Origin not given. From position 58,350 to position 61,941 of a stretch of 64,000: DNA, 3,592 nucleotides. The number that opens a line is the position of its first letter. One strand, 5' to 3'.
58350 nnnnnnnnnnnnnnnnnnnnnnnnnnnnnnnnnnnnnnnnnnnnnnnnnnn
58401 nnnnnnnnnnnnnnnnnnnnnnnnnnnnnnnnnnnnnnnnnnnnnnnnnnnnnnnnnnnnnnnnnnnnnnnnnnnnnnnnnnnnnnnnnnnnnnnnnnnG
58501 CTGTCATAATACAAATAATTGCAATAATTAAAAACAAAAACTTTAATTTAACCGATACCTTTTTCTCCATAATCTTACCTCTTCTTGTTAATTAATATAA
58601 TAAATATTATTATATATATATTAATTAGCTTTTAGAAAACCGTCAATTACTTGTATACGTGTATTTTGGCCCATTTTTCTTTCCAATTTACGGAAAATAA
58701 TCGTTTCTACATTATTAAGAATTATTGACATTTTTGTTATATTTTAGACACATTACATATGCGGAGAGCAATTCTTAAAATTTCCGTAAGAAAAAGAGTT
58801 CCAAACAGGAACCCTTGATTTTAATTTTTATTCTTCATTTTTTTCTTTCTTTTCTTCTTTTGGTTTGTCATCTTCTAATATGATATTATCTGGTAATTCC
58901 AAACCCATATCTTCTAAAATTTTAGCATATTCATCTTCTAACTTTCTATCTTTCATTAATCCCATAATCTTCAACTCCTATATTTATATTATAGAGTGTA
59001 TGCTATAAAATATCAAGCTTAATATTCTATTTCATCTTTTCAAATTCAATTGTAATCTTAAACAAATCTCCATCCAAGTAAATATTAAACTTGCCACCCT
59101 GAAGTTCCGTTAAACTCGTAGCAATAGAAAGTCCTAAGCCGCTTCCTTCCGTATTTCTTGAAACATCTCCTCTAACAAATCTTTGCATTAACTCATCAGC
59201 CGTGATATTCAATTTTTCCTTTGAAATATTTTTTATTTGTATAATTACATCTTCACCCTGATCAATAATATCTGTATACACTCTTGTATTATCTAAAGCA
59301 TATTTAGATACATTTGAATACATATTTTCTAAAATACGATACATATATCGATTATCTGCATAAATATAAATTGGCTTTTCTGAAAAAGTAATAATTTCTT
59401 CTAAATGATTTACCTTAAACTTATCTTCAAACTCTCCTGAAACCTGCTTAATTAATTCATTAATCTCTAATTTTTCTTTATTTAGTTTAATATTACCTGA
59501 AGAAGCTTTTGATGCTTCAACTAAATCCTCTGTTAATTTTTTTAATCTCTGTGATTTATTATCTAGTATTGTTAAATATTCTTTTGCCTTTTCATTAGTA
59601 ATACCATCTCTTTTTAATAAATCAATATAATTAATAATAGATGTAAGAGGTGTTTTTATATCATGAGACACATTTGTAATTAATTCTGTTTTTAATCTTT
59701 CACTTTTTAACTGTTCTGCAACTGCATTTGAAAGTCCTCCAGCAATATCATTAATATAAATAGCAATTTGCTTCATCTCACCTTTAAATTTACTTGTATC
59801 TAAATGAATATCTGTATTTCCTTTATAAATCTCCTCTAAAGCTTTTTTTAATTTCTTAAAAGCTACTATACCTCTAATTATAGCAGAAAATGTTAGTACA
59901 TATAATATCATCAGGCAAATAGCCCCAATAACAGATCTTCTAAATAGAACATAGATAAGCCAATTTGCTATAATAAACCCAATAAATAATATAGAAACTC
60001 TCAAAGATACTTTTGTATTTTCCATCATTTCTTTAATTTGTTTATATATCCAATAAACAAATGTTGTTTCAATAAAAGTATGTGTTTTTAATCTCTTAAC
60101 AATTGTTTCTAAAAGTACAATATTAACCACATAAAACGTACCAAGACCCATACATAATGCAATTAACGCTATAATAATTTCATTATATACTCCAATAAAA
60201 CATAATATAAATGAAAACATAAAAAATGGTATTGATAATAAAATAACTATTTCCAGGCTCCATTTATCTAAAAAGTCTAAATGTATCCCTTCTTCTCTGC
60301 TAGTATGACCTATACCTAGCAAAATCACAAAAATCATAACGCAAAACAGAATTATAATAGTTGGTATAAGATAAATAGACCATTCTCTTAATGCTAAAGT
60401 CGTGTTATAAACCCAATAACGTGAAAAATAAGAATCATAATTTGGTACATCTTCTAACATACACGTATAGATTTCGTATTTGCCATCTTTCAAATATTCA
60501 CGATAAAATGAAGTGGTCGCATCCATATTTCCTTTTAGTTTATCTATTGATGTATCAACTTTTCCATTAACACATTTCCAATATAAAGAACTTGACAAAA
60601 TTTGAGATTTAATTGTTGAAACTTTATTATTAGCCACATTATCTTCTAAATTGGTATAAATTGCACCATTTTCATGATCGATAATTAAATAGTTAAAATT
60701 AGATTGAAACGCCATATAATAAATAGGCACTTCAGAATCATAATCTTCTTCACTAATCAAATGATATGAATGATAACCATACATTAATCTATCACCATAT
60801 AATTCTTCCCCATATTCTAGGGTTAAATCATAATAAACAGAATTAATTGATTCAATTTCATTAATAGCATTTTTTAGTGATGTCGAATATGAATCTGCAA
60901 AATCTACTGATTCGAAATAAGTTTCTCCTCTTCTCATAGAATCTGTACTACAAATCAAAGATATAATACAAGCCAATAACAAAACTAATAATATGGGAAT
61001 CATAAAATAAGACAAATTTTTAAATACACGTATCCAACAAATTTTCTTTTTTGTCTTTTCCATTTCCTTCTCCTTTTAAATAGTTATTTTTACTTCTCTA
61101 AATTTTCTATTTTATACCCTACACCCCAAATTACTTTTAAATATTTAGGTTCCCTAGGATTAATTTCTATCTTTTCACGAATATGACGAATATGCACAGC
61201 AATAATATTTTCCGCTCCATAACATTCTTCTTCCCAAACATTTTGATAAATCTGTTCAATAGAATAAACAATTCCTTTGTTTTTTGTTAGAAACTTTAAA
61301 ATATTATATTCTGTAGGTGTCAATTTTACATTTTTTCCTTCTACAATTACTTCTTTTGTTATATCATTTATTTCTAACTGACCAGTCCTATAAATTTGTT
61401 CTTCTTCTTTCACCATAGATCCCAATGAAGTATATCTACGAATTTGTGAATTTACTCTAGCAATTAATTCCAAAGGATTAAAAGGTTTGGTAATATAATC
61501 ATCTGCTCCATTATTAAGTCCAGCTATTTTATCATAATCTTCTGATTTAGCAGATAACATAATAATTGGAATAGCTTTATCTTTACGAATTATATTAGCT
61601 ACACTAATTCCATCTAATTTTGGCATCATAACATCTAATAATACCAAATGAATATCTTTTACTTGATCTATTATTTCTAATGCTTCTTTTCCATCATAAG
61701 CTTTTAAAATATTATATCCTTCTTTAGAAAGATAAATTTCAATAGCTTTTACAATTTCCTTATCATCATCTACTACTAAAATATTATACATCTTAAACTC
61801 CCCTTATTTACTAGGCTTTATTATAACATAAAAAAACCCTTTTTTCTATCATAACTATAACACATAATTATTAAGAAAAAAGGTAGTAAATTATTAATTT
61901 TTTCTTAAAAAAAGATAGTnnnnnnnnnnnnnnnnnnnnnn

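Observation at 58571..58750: Conserved upstream module of about 180 bp shared by the giant-gene paralogs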

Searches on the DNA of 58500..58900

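Call 11: search_rna_families(source=window, start=58500, end=58900, threshold=evalue, max_evalue=10)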
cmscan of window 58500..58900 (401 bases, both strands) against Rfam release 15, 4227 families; matches with E-value up to 10: 4.
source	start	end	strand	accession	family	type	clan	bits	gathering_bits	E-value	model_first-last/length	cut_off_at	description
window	58795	58852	+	RF01291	SNORD97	Gene; snRNA; snoRNA; CD-box;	-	19.6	45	0.53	35-96/142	no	Small nucleolar RNA SNORD97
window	58788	58839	-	RF01859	Phe_leader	Cis-reg; leader;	-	19.2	55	0.91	1-125/125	no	Phenylalanine leader peptide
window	58503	58534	+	RF01376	CRISPR-DR63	Gene; CRISPR;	CL00015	16.4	37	7.5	1-37/37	no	CRISPR RNA direct repeat element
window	58634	58769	+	RF02060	STnc410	Gene; sRNA;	-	10.9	50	7.3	1-158/158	no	Enterobacterial sRNA STnc410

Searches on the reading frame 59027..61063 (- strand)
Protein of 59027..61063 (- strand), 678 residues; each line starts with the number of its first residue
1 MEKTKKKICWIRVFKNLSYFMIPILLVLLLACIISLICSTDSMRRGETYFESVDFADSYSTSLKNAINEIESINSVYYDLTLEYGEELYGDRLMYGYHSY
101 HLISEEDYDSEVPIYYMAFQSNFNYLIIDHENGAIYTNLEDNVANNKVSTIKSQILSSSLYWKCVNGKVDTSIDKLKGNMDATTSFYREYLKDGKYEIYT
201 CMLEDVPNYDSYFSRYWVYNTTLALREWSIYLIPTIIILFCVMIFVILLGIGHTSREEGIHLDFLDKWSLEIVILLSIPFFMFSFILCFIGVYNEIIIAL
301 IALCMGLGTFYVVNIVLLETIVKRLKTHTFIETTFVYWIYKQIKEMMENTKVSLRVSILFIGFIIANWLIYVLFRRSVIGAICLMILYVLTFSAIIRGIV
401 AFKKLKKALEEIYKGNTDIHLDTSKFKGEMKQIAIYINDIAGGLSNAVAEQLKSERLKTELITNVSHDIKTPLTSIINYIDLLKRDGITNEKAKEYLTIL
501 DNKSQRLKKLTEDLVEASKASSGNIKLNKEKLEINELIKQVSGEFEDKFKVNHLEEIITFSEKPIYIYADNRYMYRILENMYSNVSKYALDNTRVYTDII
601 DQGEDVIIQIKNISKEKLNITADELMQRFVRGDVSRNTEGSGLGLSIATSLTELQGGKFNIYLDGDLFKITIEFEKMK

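Call 14: search_protein_families(library=pfam, proteins=[window:59027-61063:-], max_evalue=0.01)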
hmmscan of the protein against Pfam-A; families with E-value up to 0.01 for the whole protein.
window:59027-61063:- (678 aa): 4 families
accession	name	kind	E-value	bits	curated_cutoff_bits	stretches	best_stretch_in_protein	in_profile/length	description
PF00512.31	HisKA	-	3.3e-16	59.5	26.9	1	458-523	2-66/66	His Kinase A (phospho-acceptor) domain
PF02518.31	HATPase_c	-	3.7e-09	37.4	26.4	1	570-661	2-93/111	Histidine kinase-, DNA gyrase B-, and HSP90-like ATPase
PF04147.17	Nop14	-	0.0047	15.7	34.9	1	515-617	663-762/862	Nop14-like family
PF14501.12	HATPase_c_5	-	0.0089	16.4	22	0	576-674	12-101/102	GHKL domain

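Call 28: find_homologous_proteins(query=window:59027-61063:-, max_evalue=1e-20)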
Query window:59027-61063:- (678 aa): 7920 proteins with E <= 1e-20 among 8000 candidates; the best 120 are listed.
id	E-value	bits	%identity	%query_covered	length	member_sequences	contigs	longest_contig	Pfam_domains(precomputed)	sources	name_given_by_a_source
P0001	0.0e+0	1488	100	100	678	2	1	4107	PF02518.32,PF00512.32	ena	-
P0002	1.8e-264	897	61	100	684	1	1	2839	PF02518.32,PF00512.32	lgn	-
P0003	5.1e-263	893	61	100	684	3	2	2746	PF02518.32,PF00512.32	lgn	-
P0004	1.4e-223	762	55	100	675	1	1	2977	PF02518.32,PF00512.32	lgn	-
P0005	2.0e-223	762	53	100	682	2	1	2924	PF02518.32,PF00512.32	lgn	-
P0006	8.1e-222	756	54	100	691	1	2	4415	PF02518.32,PF00512.32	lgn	-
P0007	4.4e-221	754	54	100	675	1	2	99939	PF02518.32,PF00512.32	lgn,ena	-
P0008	2.2e-220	752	55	100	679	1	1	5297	PF02518.32,PF00512.32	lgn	-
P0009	1.1e-218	746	54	100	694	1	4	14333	PF02518.32,PF00512.32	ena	-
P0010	5.2e-216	737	53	100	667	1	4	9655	PF02518.32,PF00512.32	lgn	-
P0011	5.3e-216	737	54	100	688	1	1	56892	PF02518.32,PF00512.32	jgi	-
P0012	1.1e-215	736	54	100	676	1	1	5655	PF02518.32,PF00512.32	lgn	-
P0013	1.2e-215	736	54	100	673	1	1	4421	PF02518.32,PF00512.32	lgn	-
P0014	4.4e-215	734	54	100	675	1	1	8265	PF02518.32,PF00512.32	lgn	-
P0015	1.2e-214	733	53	100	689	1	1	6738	PF02518.32,PF00512.32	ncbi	-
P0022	4.7e-205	701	53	100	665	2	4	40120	PF02518.32,PF00512.32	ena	-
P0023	1.0e-199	683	58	82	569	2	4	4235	PF02518.32,PF00512.32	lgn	-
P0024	3.3e-192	659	66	70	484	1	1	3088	PF02518.32,PF00512.32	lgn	-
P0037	2.4e-189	649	48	99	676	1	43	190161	PF02518.32,PF00512.32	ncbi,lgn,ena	-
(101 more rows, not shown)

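Call 29: find_encoding_contigs(protein=P0007, flank=10000, max_places=2)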
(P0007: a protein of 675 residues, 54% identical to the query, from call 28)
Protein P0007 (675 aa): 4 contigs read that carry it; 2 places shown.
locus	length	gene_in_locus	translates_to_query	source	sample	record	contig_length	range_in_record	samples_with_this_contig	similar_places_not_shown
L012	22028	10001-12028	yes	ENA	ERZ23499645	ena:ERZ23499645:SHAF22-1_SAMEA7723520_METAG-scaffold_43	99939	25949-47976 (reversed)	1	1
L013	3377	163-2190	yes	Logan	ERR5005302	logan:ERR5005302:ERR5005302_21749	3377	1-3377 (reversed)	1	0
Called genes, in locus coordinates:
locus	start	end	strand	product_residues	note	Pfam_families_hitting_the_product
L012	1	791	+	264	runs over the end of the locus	PF01026:TatD_DNase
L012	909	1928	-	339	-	PF13379:NMT1_2, PF09084:NMT1, PF12974:Phosphonate-bd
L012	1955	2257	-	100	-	PF00528:BPD_transp_1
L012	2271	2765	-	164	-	-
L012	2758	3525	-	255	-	PF00005:ABC_tran, PF13304:AAA_21 (faint)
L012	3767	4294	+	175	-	-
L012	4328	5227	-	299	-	PF01435:Peptidase_M48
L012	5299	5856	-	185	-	PF04011:LemA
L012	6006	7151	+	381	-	PF07501:G5, PF06725:3D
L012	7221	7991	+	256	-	PF03372:Exo_endo_phos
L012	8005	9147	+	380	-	PF01594:AI-2E_transport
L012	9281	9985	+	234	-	PF00072:Response_reg, PF00486:Trans_reg_C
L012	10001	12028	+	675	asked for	PF00512:HisKA, PF02518:HATPase_c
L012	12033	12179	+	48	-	-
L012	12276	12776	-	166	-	PF06695:Sm_multidrug_ex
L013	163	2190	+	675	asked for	PF00512:HisKA, PF02518:HATPase_c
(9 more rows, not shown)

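Call 30: find_encoding_contigs(protein=P0011, flank=10000, max_places=2)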
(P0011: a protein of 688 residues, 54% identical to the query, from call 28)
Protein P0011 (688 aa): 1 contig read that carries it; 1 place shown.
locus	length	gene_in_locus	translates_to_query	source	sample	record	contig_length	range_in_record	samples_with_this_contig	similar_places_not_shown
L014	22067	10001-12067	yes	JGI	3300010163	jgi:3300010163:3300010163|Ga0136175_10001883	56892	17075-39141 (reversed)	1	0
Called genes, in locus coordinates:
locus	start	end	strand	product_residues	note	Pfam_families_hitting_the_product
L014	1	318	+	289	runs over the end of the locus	PF01026:TatD_DNase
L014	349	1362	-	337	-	PF13379:NMT1_2, PF09084:NMT1, PF12974:Phosphonate-bd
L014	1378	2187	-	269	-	PF00528:BPD_transp_1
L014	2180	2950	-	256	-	PF00005:ABC_tran, PF13304:AAA_21 (faint)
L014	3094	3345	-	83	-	-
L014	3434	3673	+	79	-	-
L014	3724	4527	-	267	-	PF01435:Peptidase_M48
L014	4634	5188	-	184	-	PF04011:LemA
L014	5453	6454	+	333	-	PF07501:G5, PF06725:3D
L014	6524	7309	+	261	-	PF03372:Exo_endo_phos, PF14529:Exo_endo_phos_2 (faint)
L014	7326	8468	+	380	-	PF01594:AI-2E_transport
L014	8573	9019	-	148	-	-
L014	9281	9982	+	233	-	PF00072:Response_reg, PF00486:Trans_reg_C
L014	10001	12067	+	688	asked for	PF00512:HisKA, PF02518:HATPase_c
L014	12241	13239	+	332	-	PF00005:ABC_tran, PF13304:AAA_21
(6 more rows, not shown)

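Call 31: find_encoding_contigs(protein=P0022, flank=10000, max_places=2)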
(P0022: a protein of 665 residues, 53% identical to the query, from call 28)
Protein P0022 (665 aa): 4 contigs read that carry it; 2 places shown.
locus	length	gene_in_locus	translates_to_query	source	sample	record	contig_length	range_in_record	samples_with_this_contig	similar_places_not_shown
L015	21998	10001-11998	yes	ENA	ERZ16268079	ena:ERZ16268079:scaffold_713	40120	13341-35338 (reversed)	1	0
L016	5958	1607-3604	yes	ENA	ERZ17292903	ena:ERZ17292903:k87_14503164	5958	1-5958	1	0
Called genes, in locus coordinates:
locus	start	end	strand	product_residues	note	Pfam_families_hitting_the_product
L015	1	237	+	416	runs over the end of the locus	-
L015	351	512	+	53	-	-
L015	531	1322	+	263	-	PF01026:TatD_DNase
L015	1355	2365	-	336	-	-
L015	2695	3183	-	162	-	-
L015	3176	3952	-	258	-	PF00005:ABC_tran, PF13304:AAA_21 (faint)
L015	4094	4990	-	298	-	PF01435:Peptidase_M48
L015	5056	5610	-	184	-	PF04011:LemA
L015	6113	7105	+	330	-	PF07501:G5, PF06725:3D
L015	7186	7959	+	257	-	PF03372:Exo_endo_phos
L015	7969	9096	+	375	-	PF01594:AI-2E_transport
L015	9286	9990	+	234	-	PF00072:Response_reg, PF00486:Trans_reg_C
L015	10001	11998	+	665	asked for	PF00512:HisKA, PF02518:HATPase_c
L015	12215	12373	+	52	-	-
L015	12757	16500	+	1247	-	PF04563:RNA_pol_Rpb2_1, PF04561:RNA_pol_Rpb2_2, PF04565:RNA_pol_Rpb2_3, PF10385:RNA_pol_Rpb2_45, PF00562:RNA_pol_Rpb2_6, PF04560:RNA_pol_Rpb2_7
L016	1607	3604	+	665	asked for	PF00512:HisKA, PF02518:HATPase_c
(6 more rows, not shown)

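Call 35: find_encoding_contigs(protein=P0024, flank=10000, max_places=3)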
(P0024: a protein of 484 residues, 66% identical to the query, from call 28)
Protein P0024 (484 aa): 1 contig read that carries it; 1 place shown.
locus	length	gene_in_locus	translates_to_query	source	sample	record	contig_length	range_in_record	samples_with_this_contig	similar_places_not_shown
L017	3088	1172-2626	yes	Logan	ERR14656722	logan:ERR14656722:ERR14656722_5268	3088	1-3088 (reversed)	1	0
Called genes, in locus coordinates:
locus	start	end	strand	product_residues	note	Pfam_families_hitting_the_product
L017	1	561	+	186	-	?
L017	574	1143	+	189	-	-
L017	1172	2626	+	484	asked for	PF00512:HisKA, PF02518:HATPase_c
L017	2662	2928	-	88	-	PF12844:HTH_19 (weak), PF13560:HTH_31, PF01381:HTH_3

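Call 36: find_encoding_contigs(protein=P0023, flank=10000, max_places=4)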
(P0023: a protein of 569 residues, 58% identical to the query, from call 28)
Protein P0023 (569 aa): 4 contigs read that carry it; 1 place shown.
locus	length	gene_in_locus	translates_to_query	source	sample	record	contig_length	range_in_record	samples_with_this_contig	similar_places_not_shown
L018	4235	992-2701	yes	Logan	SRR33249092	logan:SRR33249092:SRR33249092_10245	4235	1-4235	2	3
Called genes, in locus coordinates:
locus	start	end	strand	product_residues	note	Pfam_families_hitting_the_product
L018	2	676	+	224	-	?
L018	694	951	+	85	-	-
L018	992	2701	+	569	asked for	PF00512:HisKA, PF02518:HATPase_c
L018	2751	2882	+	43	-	-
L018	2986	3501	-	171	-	PF06695:Sm_multidrug_ex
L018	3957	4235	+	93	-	?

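Call 37: find_encoding_contigs(protein=P0003, flank=10000, max_places=3)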
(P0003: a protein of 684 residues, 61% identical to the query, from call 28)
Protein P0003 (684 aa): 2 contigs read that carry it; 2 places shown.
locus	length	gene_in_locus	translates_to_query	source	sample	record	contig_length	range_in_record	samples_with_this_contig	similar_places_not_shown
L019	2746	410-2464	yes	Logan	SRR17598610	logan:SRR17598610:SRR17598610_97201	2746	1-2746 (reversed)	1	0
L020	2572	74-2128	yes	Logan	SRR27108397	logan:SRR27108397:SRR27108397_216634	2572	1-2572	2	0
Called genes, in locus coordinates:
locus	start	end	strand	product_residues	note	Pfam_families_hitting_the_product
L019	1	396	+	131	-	?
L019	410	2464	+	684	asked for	PF00512:HisKA, PF02518:HATPase_c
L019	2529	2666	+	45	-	-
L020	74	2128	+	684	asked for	PF00512:HisKA, PF02518:HATPase_c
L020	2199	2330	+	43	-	-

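Call 54: find_encoding_contigs(protein=P0037, flank=6000, max_places=2)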
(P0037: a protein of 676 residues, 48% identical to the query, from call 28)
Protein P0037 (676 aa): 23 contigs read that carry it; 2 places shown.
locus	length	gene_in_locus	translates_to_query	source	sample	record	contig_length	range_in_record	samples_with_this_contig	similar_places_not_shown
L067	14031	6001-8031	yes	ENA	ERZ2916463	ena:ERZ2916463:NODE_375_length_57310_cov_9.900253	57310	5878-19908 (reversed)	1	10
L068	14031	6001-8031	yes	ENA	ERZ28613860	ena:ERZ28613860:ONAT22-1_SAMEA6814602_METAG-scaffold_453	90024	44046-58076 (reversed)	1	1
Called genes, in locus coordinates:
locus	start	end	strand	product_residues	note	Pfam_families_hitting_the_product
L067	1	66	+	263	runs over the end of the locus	PF01026:TatD_DNase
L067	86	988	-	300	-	PF01435:Peptidase_M48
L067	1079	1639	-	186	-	PF04011:LemA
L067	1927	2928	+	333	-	PF07501:G5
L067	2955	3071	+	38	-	-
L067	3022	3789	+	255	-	PF03372:Exo_endo_phos, PF14529:Exo_endo_phos_2 (faint)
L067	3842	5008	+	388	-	PF01594:AI-2E_transport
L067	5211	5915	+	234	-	PF00072:Response_reg, PF00486:Trans_reg_C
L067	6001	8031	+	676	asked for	PF00512:HisKA, PF02518:HATPase_c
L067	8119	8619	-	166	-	PF00293:NUDIX, PF14815:NUDIX_4 (weak)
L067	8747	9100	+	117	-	PF08378:NERD, PF02021:UPF0102, PF01939:NucS_C (weak)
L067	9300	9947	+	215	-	PF05362:Lon_C, PF13541:ChlI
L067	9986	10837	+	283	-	PF01078:Mg_chelatase, PF13335:Mg_chelatase_C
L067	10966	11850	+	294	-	PF02481:DNA_processg_A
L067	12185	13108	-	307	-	PF04055:Radical_SAM, PF16199:Radical_SAM_C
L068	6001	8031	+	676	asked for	PF00512:HisKA, PF02518:HATPase_c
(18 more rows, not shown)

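Call 57: search_protein_families(library=ncbifam, proteins=[window:59027-61063:-], max_evalue=1e-10)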
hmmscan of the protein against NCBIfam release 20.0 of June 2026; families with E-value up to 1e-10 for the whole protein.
window:59027-61063:- (678 aa): 43 families (the best 25 are shown)
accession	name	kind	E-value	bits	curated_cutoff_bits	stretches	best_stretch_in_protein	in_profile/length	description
NF033091.0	HK_VanS_ACDEFG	equivalog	9.5e-44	149.6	400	1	385-672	5-290/293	vancomycin resistance histidine kinase VanS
NF033092.0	HK_WalK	equivalog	3.6e-33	115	725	1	447-660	361-577/594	cell wall metabolism sensor histidine kinase WalK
NF046044.1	PnpS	equivalog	1e-31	110.4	400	1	429-661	149-375/390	two-component system histidine kinase PnpS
NF047874.1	MASE3_PAS_HK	subfamily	2.5e-27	95.9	560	1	445-660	385-608/655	MASE3 domain-containing sensor histidine kinase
TIGR02966.1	phoR_proteo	equivalog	5.2e-27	94.7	334.2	1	448-658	104-316/333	phosphate regulon sensor histidine kinase PhoR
TIGR01386.1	cztS_silS_copS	subfamily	3.4e-26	92.2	292.55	1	377-661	165-443/457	heavy metal sensor histidine kinase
NF012163.2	BaeS_SmeS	equivalog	4.2e-25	88.6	500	1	378-659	168-440/457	sensor histidine kinase efflux regulator BaeS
NF040691.1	MtrAB_MtrB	equivalog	8.3e-25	87.8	450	1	379-661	192-476/507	MtrAB system histidine kinase MtrB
NF041210.1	his_kin_PieS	equivalog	7.6e-24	84.5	850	1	381-661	172-454/474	two component system sensor histidine kinase PieS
NF007837.0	PRK10549.1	equivalog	8.2e-24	84.1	603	1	379-660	169-441/466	envelope stress sensor histidine kinase BaeS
NF041735.1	hist_kin_RppB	equivalog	9.2e-24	84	400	1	460-661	218-423/438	two-component system sensor histidine kinase RppB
NF047465.1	hybrid_HK_LvrA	exception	2.1e-22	79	1200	1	454-673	198-421/819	hybrid histidine kinase/response regulator LvrA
NF045595.1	HK_scytonemin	equivalog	2e-21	76.1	865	1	446-661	403-619/637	scytonemin biosynthesis sensor histidine kinase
TIGR02956.1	TMAO_torS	equivalog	7.3e-20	70.7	676.5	1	453-675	459-683/967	TMAO reductase system sensor histidine kinase/response regulator TorS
NF007007.0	PRK09470.1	equivalog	1.1e-19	70.7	486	1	402-651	196-433/463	envelope stress sensor histidine kinase CpxA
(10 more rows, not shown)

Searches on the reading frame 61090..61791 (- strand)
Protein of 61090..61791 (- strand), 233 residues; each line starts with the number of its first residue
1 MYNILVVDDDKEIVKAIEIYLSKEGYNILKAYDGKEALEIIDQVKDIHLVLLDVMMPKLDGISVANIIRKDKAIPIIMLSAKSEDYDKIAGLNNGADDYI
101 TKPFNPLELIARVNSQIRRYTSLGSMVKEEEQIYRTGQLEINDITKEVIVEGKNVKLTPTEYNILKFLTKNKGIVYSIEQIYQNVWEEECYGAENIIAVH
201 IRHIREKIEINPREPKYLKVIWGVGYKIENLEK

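Call 14: search_protein_families(library=pfam, proteins=[window:61090-61791:-], max_evalue=0.01)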
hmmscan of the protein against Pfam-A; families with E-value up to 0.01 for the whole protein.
window:61090-61791:- (233 aa): 2 families
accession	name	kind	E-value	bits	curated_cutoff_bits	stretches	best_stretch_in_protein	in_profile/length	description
PF00072.30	Response_reg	-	3.4e-29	101.7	30.2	1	4-113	1-110/111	Response regulator receiver domain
PF00486.34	Trans_reg_C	-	4.3e-24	84.8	26.2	1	152-227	1-76/77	Transcriptional regulatory protein, C terminal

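Call 21: find_encoding_contigs(protein=window:61090-61791:-, flank=10000, max_places=6)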
Protein window:61090-61791:- (233 aa): 2 contigs read that carry it; 2 places shown.
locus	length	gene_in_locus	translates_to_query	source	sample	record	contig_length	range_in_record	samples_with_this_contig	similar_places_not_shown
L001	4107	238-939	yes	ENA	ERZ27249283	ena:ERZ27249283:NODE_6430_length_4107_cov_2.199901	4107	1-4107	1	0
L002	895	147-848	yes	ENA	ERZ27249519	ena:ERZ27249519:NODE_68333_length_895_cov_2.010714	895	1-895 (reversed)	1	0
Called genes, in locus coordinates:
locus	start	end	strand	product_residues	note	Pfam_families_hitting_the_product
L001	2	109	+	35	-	?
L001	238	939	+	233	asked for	PF00072:Response_reg, PF00486:Trans_reg_C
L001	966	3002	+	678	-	PF00512:HisKA, PF02518:HATPase_c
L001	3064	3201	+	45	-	-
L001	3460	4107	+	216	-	?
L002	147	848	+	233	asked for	PF00072:Response_reg, PF00486:Trans_reg_C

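Call 57: search_protein_families(library=ncbifam, proteins=[window:61090-61791:-], max_evalue=1e-10)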
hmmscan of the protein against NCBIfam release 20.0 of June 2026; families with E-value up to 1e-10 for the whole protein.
window:61090-61791:- (233 aa): 74 families (the best 25 are shown)
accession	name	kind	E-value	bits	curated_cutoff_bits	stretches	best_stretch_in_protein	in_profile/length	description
NF033117.2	vanR_ACDEGLN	exception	5.1e-80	268.3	350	1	4-229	1-226/226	VanR-ABDEGLN family response regulator transcription factor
NF033120.0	vanR_FM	exception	1.1e-73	247.7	460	1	3-228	5-229/231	vancomycin resistance response regulator transcription factor, VanR-F/VanR-M family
NF000401.1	vanR-A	exception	3.5e-69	232.8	500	1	3-229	4-230/231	vancomycin resistance response regulator transcription factor VanR-A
NF000404.1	vanR-D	exception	5.4e-63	212.6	500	1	3-229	4-231/232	vancomycin resistance response regulator transcription factor VanR-D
NF000403.1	vanR-C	exception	2e-60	204.2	480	1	3-229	4-230/231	vancomycin resistance response regulator transcription factor VanR-C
NF040689.1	MtrAB_MtrA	equivalog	3.1e-60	203.2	300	1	4-228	1-218/219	MtrAB system response regulator MtrA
NF045944.1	ResRegRpaBCyano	equivalog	6.7e-60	202.3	330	1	5-229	1-228/229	response regulator transcription factor RpaB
NF040534.1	resp_reg_YycF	equivalog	1.8e-59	200.8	340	1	3-230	2-229/231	response regulator YycF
TIGR02154.1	PhoB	equivalog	3.4e-56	190.1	296.2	1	3-228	4-225/226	phosphate regulon transcriptional regulator PhoB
NF053854.1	RespRegPhoBBctds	equivalog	9e-55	185.5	270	1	4-226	1-222/225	two-component system response regulator PhoB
NF041733.1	resp_reg_CseB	equivalog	9.9e-54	182.1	350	1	3-229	2-227/228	two-component system response regulator CseB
NF007005.1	PRK09468.1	equivalog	8.1e-51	172.7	331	1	3-226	5-229/237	osmolarity response regulator transcription factor OmpR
NF041209.1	resp_regPieR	equivalog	3.2e-50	170.9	450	1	4-230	3-229/231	two component system response regulator PieR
NF008199.0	PRK10955.1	equivalog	1.2e-46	159.6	341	1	1-227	1-227/232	envelope stress response regulator transcription factor CpxR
NF007982.1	PRK10710.1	equivalog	1.2e-45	155.9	380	1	2-229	8-228/235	envelope stress response regulator BaeR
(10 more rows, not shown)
